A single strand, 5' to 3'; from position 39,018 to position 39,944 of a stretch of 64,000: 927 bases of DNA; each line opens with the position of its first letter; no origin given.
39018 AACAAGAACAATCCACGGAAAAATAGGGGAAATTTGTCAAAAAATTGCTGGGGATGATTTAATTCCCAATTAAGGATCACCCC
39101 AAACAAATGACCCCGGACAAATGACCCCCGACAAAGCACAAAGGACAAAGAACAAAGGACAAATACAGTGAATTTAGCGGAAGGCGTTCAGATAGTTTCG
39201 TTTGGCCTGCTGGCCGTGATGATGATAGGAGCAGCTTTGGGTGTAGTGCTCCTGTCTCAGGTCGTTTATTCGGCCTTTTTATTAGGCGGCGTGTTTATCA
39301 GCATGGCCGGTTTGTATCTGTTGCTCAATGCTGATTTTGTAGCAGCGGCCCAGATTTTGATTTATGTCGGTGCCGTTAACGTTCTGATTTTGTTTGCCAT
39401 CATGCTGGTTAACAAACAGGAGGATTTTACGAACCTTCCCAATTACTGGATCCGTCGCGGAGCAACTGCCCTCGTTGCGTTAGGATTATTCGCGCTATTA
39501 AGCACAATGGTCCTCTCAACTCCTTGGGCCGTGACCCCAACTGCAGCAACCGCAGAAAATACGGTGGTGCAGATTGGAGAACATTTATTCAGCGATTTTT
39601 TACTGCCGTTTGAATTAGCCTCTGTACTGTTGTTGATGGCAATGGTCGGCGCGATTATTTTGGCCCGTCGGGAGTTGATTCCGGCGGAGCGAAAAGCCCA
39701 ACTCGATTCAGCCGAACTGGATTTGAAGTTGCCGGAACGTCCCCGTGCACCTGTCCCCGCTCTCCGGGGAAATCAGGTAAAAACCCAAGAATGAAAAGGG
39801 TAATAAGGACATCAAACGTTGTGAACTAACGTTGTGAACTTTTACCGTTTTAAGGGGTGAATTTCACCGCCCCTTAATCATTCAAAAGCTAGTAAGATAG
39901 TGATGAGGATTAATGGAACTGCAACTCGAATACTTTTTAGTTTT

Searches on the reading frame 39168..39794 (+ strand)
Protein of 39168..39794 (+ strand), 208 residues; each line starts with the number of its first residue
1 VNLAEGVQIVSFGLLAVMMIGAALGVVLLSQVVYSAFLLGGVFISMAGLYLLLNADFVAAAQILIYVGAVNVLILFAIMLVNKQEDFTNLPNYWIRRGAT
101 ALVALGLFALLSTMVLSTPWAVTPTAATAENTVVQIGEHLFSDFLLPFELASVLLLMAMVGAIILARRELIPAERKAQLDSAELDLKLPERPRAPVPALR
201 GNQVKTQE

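Call 62: search_protein_families(library=pfam, proteins=[window:39168-39794:+], max_evalue=0.001)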
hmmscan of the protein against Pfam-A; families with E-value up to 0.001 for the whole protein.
window:39168-39794:+ (208 aa): 1 family
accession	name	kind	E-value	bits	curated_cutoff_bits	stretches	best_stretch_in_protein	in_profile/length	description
PF00499.25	Oxidored_q3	-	3.8e-40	137.4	33.2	1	23-165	2-146/146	NADH-ubiquinone/plastoquinone oxidoreductase chain 6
